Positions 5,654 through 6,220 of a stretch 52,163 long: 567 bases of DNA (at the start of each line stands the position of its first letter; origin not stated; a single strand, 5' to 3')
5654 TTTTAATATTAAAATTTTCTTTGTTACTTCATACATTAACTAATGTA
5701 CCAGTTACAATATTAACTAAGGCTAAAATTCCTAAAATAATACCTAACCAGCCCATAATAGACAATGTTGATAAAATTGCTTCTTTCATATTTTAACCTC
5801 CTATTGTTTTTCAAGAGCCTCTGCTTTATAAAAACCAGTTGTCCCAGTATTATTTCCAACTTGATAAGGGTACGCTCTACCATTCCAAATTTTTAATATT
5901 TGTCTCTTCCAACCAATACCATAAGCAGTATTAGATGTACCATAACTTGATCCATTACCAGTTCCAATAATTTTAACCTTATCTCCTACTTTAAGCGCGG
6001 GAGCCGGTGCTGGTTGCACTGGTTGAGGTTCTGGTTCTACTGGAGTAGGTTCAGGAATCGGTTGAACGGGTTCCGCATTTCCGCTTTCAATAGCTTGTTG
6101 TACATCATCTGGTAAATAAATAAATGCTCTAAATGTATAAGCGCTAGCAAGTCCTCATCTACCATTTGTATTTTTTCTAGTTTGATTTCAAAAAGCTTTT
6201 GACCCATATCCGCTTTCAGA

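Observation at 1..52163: TGA is read as a sense codon (Trp, code 4) throughout this phage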

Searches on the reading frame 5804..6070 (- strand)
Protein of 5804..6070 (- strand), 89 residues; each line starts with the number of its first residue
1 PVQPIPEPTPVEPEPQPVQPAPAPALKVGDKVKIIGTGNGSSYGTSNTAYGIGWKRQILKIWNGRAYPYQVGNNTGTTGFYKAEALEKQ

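Call 75: search_protein_families(library=phrogs, max_evalue=0.001, proteins=[window:5804-6070:-])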
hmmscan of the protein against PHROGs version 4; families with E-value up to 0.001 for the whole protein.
seq(89 aa): 0 families

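Call 76: search_protein_families(library=pfam, max_evalue=1, proteins=[window:5804-6070:-])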
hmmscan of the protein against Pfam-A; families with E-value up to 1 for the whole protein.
seq(89 aa): 0 families
